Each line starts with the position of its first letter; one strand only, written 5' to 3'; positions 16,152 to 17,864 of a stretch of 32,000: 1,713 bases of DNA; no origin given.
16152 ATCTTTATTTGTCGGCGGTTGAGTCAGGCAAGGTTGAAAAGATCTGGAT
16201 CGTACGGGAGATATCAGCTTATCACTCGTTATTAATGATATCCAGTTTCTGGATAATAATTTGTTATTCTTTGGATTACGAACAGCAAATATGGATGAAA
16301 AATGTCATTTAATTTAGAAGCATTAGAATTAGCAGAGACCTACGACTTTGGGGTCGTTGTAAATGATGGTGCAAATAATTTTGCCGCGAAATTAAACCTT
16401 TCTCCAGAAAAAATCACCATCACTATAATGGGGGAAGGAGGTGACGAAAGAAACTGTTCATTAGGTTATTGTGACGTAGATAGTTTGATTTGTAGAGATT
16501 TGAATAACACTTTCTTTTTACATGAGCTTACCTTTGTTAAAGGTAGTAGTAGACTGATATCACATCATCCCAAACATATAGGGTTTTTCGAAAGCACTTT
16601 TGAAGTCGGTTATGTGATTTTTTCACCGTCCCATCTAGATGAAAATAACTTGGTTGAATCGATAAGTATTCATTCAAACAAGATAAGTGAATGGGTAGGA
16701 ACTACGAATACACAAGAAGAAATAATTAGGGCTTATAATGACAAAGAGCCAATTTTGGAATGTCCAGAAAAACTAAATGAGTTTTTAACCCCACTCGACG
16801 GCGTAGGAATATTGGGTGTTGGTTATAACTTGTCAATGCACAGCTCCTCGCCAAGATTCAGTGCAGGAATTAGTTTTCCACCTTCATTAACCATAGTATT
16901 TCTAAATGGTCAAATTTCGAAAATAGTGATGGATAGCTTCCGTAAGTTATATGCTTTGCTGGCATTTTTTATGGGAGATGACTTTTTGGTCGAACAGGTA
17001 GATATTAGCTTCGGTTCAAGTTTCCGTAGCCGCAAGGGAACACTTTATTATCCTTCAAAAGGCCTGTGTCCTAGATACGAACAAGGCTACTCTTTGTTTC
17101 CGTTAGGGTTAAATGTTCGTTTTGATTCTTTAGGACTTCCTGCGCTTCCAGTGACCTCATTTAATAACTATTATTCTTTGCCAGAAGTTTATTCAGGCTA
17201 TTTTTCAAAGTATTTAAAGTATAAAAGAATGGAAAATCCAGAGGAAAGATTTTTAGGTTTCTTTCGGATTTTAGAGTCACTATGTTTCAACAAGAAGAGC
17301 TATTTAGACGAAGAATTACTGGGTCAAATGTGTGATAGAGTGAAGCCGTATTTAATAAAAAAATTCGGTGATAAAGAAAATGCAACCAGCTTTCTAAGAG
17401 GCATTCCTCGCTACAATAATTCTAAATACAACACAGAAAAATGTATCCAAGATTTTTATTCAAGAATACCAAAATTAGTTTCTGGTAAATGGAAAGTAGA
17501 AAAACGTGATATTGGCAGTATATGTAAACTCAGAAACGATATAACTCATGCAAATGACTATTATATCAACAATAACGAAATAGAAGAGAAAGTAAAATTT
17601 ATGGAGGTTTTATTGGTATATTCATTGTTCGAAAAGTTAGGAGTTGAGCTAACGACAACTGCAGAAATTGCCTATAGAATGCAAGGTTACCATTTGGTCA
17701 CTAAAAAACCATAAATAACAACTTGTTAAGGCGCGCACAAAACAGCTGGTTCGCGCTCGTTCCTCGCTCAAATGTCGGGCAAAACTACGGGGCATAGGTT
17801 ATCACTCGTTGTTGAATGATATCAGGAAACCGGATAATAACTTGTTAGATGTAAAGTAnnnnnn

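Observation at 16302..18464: Candidate two-gene defence module: an ApeA-like HEPN protein plus an unrecognisable 201-aa partner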

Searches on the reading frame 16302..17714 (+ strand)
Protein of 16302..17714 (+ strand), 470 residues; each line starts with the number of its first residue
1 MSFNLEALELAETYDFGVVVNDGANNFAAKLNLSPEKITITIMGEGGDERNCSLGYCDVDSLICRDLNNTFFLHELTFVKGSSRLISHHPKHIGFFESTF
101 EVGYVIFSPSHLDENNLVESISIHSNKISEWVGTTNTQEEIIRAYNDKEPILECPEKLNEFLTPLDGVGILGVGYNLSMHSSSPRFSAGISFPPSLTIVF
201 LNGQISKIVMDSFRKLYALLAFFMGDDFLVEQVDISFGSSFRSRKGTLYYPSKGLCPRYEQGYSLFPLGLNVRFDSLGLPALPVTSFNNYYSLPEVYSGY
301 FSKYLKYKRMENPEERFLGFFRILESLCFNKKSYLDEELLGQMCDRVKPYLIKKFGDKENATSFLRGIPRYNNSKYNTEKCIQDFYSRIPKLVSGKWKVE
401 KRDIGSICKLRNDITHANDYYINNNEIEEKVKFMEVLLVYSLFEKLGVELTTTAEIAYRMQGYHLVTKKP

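Call 3: search_protein_families(library=pfam, proteins=[window:16302-17714:+], max_evalue=1)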
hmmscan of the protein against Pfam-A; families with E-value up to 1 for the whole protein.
window:16302-17714:+ (470 aa): 5 families
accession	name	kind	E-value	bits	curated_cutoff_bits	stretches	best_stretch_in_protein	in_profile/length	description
PF18862.6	ApeA_NTD1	-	2e-29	103.4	25.5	1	21-278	9-261/271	ApeA N-terminal domain 1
PF18739.6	HEPN_Apea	-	5e-16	59.8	24.4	1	319-450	2-134/136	Apea-like HEPN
PF18735.6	HEPN_RiboL-PSP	-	0.00018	21.9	28.4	1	365-438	99-182/191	RiboL-PSP-HEPN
PF24849.1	DUF7724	-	0.001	19.5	27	1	285-336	27-78/88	Domain of unknown function (DUF7724)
PF17419.7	MauJ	-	0.2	13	28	0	310-329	11-30/116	Methylamine utilization protein MauJ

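Call 4: search_protein_families(library=padloc, proteins=[window:16302-17714:+], max_evalue=1)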
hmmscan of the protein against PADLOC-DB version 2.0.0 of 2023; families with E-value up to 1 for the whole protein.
window:16302-17714:+ (470 aa): 0 families

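Call 5: search_protein_families(library=ncbifam, proteins=[window:16302-17714:+], max_evalue=1)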
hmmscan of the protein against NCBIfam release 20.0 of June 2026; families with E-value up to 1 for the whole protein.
window:16302-17714:+ (470 aa): 0 families

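Call 21: find_homologous_proteins(query=window:16302-17711:+, max_evalue=0.001)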
Query window:16302-17711:+ (470 aa): 150 proteins with E <= 0.001 among 7639 candidates; the best 120 are listed.
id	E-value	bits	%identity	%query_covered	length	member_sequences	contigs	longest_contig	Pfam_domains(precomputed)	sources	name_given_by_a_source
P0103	0.0e+0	1076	100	100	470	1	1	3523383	PF18862.7,PF18739.7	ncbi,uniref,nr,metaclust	ncbi:ApeA N-terminal domain 1-containing protein [Desulfotalea psychrophila]|uniref:ApeA N-terminal 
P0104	5.7e-226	769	72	100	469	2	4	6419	PF18862.7,PF18739.7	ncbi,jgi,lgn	ncbi:MAG: hypothetical protein ACJAR4_001793 [Psychroserpens sp.]|jgi:hypothetical protein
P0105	2.7e-224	763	72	100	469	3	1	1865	PF18862.7,PF18739.7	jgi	jgi:hypothetical protein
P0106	6.1e-220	749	71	100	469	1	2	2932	PF18862.7,PF18739.7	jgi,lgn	jgi:hypothetical protein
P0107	4.4e-217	740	69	100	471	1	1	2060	PF18862.7,PF18739.7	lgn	-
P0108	2.3e-214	731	68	100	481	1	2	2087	PF18862.7,PF18739.7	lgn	-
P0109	2.5e-205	701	69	100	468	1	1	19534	PF18862.7,PF18739.7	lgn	-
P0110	3.9e-205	700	67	99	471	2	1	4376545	PF18862.7,PF18739.7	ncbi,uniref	ncbi:HEPN domain-containing protein [Candidatus Thalassolituus haligoni]|uniref:ApeA N-terminal doma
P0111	8.3e-197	673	61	100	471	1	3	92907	PF18862.7,PF18739.7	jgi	jgi:hypothetical protein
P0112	1.5e-188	645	59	100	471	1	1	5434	PF18862.7,PF18739.7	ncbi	-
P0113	6.0e-185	634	60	99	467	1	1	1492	PF18862.7,PF18739.7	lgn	-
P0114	5.2e-184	631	60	99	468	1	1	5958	PF18862.7,PF18739.7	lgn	-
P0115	1.0e-182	626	61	99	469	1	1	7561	PF18862.7,PF18735.7,PF18739.7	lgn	-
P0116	1.9e-181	622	59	100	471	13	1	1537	PF18862.7,PF18739.7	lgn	-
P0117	2.7e-181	622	57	100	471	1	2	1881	PF18862.7,PF18739.7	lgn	-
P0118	2.1e-179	615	58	100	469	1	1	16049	PF18862.7,PF18739.7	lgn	-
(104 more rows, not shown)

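Call 26: find_encoding_contigs(protein=P0104, flank=5000, max_places=3)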
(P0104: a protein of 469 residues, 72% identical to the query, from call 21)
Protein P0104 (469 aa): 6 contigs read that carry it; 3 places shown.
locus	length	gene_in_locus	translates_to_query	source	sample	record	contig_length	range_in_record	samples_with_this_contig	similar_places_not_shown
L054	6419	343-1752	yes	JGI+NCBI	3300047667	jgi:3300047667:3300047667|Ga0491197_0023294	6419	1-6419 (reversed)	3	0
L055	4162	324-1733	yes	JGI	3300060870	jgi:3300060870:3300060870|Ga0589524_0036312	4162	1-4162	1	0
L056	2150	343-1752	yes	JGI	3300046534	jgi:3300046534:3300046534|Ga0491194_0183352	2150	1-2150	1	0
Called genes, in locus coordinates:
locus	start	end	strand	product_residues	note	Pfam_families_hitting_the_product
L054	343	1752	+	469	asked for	PF18862:ApeA_NTD1, PF18739:HEPN_Apea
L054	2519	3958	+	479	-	-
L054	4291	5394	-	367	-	PF19632:DUF6136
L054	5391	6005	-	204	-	PF02463:SMC_N (faint), PF00005:ABC_tran, PF13304:AAA_21 (faint)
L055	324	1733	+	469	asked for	PF18862:ApeA_NTD1, PF18739:HEPN_Apea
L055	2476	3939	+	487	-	-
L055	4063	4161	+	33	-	?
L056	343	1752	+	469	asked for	PF18862:ApeA_NTD1, PF18739:HEPN_Apea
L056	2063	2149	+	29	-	?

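Call 27: find_encoding_contigs(protein=P0109, flank=5000, max_places=2)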
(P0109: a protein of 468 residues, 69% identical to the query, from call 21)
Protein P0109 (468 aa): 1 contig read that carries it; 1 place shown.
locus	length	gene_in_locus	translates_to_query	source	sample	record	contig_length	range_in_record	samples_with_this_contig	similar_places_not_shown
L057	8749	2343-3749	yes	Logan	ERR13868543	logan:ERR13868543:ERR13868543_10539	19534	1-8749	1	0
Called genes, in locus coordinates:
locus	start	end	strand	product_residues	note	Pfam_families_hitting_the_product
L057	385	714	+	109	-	-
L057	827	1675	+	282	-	PF13365:Trypsin_2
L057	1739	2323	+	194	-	-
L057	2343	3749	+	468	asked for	PF18862:ApeA_NTD1, PF18739:HEPN_Apea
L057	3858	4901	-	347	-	PF24624:Int_N, PF00589:Phage_integrase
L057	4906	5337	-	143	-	-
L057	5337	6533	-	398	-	PF00533:BRCT (faint), PF12738:PTCB-BRCT (faint)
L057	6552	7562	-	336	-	PF07022:Phage_CI_repr, PF16452:Phage_CI_C (weak)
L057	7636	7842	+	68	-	-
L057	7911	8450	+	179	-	PF06892:Phage_CP76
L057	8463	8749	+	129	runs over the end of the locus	-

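Call 28: find_encoding_contigs(protein=P0110, flank=5000, max_places=2)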
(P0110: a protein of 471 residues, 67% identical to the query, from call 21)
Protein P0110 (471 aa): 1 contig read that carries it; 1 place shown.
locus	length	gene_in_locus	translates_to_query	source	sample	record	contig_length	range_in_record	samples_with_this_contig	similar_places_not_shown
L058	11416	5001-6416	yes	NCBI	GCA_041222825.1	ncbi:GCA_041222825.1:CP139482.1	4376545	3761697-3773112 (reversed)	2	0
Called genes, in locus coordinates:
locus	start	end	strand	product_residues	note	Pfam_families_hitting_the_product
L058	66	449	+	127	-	PF01042:Ribonuc_L-PSP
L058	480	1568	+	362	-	PF01168:Ala_racemase_N, PF00842:Ala_racemase_C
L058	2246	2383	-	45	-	PF13495:Phage_int_SAM_4 (weak)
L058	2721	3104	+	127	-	-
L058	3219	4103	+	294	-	PF18144:SMODS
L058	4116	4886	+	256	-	-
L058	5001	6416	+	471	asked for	PF18862:ApeA_NTD1, PF18739:HEPN_Apea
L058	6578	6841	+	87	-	PF27535:RelB3_C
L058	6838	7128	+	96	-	PF05016:ParE_toxin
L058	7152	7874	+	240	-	PF05598:DUF772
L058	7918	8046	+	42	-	-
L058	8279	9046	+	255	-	PF05618:RimB-like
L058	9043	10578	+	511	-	PF14400:Transglut_i_TM, PF14402:7TM_transglut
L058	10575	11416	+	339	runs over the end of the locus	PF14397:ATPgrasp_ST, PF02655:ATP-grasp_3 (faint), PF08443:RimK (faint), PF14398:ATPgrasp_YheCD (faint), PF02955:GSH-S_ATP (faint)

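Call 29: find_related_loci(query=window:16302-17711:+, collection=metagenome_contigs, flank=4000)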
Query window:16302-17711:+ (470 aa) in metagenome_contigs; peptide patterns used: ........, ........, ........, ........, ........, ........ (x = any residue, [..] = any of these).
170 stretches matched a pattern; 3 encode a relative of the query (tblastn E <= 1e-3); 3 distinct loci.
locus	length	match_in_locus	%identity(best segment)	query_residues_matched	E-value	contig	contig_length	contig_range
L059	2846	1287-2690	56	1-468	0e+0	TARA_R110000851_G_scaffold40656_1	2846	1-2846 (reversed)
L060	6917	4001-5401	41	1-469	5e-120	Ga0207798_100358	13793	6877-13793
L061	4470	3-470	68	313-468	8e-69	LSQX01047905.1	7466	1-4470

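Call 32: find_related_loci(query=A2, collection=viral_contigs, flank=4000)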
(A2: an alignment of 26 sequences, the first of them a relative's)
Query A2 (470 aa) in viral_contigs; peptide patterns used: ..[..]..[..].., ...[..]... (x = any residue, [..] = any of these).
65 stretches matched a pattern; 17 encode a relative of the query (tblastn E <= 1e-3); 17 distinct loci.
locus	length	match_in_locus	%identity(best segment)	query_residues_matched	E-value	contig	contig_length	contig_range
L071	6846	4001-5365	38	8-461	1e-102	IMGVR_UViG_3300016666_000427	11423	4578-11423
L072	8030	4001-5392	38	4-468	1e-97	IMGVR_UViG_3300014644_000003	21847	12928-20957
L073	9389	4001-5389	35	6-470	1e-88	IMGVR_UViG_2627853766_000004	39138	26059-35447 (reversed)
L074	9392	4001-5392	37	3-464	3e-87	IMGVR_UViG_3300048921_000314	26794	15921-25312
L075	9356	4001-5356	36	4-463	1e-80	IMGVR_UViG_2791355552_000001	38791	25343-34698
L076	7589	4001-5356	36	4-463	4e-80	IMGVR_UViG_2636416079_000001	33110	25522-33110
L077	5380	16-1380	35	6-461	2e-79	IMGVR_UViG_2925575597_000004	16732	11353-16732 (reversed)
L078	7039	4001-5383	33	8-466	5e-79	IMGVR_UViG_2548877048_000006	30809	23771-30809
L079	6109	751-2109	33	5-467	2e-76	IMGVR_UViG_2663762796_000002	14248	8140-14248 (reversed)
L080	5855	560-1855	34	8-445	2e-70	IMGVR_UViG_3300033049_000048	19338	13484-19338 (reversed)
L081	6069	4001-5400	47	1-469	3e-100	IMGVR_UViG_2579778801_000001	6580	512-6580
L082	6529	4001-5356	34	6-461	3e-69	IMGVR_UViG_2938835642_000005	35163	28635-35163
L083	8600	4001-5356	32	6-470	2e-66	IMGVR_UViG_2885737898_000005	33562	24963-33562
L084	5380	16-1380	35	6-461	2e-79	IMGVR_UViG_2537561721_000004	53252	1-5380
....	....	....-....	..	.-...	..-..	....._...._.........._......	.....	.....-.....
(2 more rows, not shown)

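Call 33: find_encoding_contigs(protein=P0111, flank=5000, max_places=2)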
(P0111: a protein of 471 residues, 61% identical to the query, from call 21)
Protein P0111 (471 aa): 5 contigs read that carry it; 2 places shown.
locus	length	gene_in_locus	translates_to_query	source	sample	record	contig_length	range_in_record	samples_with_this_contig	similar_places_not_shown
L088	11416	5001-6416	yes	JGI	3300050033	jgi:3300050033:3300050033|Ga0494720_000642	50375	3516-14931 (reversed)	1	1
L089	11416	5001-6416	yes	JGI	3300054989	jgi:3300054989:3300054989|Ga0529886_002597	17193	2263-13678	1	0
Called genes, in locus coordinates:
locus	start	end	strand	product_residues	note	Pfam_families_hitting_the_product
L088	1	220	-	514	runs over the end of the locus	PF14134:DUF4301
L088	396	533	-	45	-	-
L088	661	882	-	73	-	-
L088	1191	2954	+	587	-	PF00501:AMP-binding, PF23562:AMP-binding_C_3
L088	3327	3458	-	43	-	-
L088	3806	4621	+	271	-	PF11008:DUF2846 (weak)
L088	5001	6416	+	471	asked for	PF18862:ApeA_NTD1, PF18739:HEPN_Apea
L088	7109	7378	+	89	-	PF01402:RHH_1 (weak)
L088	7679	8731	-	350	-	PF13384:HTH_23 (faint), PF13565:HTH_32, PF00665:rve, PF13683:rve_3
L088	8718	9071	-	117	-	PF01527:HTH_Tnp_1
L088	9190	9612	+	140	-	-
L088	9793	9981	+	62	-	-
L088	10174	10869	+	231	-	PF00440:TetR_N, PF09209:CecR_C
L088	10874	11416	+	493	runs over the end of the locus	PF02321:OEP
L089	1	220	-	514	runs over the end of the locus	PF14134:DUF4301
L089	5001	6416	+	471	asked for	PF18862:ApeA_NTD1, PF18739:HEPN_Apea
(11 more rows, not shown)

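Call 34: find_encoding_contigs(protein=P0118, flank=5000, max_places=2)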
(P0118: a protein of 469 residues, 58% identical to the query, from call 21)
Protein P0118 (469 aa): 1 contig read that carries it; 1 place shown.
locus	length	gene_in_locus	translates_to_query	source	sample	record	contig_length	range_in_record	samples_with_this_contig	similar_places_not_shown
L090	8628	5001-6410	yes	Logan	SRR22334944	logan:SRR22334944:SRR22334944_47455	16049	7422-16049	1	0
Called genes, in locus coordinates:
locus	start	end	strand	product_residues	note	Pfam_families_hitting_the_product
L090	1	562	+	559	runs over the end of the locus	PF14849:YidC_periplas, PF02096:60KD_IMP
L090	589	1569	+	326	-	PF14804:Jag_N, PF13083:KH_KhpA-B, PF01424:R3H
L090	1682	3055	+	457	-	PF10396:TrmE_N, PF12631:MnmE_helical, PF03193:RsgA_GTPase (faint), PF01926:MMR_HSR1, PF02421:FeoB_N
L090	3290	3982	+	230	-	PF03783:CsgG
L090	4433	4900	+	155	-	PF18181:SLATT_1 (weak), PF14015:DUF4231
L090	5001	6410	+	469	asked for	PF18862:ApeA_NTD1, PF18739:HEPN_Apea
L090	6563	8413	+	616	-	PF00282:Pyridoxal_deC, PF21391:tyr_de_CO2_C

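Call 43: search_solved_structures(query=window:16302-17711:+, max_evalue=0.01)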
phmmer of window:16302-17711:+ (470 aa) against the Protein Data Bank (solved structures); distinct sequences matched with E-value up to 0.01: 0.

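Call 61: search_protein_families(library=phrogs, proteins=[window:16302-17711:+], max_evalue=0.01)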
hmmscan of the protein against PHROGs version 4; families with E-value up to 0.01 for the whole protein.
window:16302-17711:+ (470 aa): 0 families

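Call 98: predict_structure(alignment_id=A7)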
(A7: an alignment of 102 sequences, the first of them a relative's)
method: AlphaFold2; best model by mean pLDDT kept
length: 470 residues; sequences in the alignment: 102
mean_pLDDT: 92.6   pTM: 0.88
mean pLDDT of the five models: 92.6, 92.3, 91.7, 91.7, 91.3
residues with pLDDT >= 90: 370; 70-90: 91; 50-70: 7; < 50: 2
segments of 3 or more residues with pLDDT < 50: none
pLDDT, mean of each block of 10 residues (from residue 1): 78 96 93 98 91 89 92 97 90 94 96 89 96 94 91 86 96 94 89 96 92 97 95 87 83 86 91 90 97 96 96 96 95 89 96 96 93 87 96 95 95 91 93 98 98 96 89
secondary structure, 60 per line:
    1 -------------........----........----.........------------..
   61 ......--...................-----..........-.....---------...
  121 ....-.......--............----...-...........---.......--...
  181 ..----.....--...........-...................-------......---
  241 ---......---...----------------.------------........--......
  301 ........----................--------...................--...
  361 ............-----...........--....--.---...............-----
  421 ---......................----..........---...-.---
elements in order: E14-21 E26-33 E38-46 E59-66 E69-87 E93-102 E104-108 E118-124 H126-132 H136-146 H155-158 E159-165 E169-175 E178-182 E187-191 E194-204 H206-224 E232-237 E244-249 H285-292 H295-308 H313-328 H337-355 H358-372 H378-388 H391-394 H401-415 H424-445 H450-459

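Call 100: fold_search(model_id=the predicted structure, library=pdb)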
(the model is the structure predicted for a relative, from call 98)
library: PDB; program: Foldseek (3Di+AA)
matches with E <= 10: 609; with E <= 0.001: 0
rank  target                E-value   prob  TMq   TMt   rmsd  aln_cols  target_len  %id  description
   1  7uea_V                1.1e-02  0.12  0.08  0.10  23.7       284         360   10  Photosynthetic assembly of Chlorobaculum tepidum (RC-FMO1) (released 2022-10-05)
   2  9qgl_1A               3.3e-02  0.99  0.13  0.36  16.3       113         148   11  Cryo-EM structure of the PlPVC1 baseplate, 6-fold symmetrized (C6), in extended state (released 2025-10-29)
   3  9qpe_A                3.8e-02  1.00  0.15  0.51   4.2       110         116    7  Hcp3-Tce1 complex from the Pseudomonas aeruginosa Type VI Secretion System (released 2026-04-08)
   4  9qgn_1A               4.9e-02  0.97  0.13  0.36  16.2       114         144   10  Cryo-EM structure of the PlPVC1 cap, 6-fold symmetrized (C6), in extended state (released 2025-10-29)
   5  7fcf_F                5.4e-02  0.98  0.15  0.40   6.8       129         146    8  Crystal structure of T6SS Hcp protein (released 2022-07-20)
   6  8yun_D                6.2e-02  0.95  0.14  0.38   7.0       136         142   12  The crystal structure of HNBP001-HCP (released 2025-07-02)
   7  4tv4_A                6.2e-02  0.90  0.14  0.34   7.6       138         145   12  Crystal structure of a Putative uncharacterized protein from Burkholderia pseudomallei (released 2014-07-30)
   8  5xhh_B                6.6e-02  0.99  0.15  0.44   4.6       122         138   12  crystal structure of Hcp1 from Salmonella typhimurium (released 2018-03-07)
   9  7fcf_E                8.0e-02  0.92  0.14  0.37   7.4       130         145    9  Crystal structure of T6SS Hcp protein (released 2022-07-20)
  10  4ksr_A                8.0e-02  0.90  0.14  0.13   8.3       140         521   11  Crystal Structure of the Vibrio cholerae ATPase GspE Hexamer (released 2013-09-04)
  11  8yun_C                8.0e-02  0.89  0.14  0.35   7.2       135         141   12  The crystal structure of HNBP001-HCP (released 2025-07-02)
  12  7yw0_B                9.3e-02  0.91  0.14  0.42   7.3       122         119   11  Bacteroides fragilis Hcp5 (released 2023-08-30)
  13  6j0f_a                9.8e-02  0.89  0.14  0.38  15.1       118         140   14  Cryo-EM Structure of an Extracellular Contractile Injection System, PVC sheath/tube terminator in extended state (released 2019-04-10)
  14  6rao_A                1.1e-01  0.90  0.13  0.36  15.9       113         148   12  Cryo-EM structure of the anti-feeding prophage (AFP) baseplate, 6-fold symmetrised (released 2019-04-17)
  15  5csa_B                1.1e-01  0.06  0.09  0.06  25.4       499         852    9  Crystal structure of domains BT-BCCP-AC1-AC5 of yeast acetyl-CoA carboxylase (released 2015-10-28)
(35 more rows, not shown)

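Call 101: search_solved_structures(query=A7, max_evalue=1)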
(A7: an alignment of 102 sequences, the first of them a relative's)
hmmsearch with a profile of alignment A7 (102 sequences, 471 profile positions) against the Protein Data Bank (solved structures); distinct sequences matched with E-value up to 1: 0.
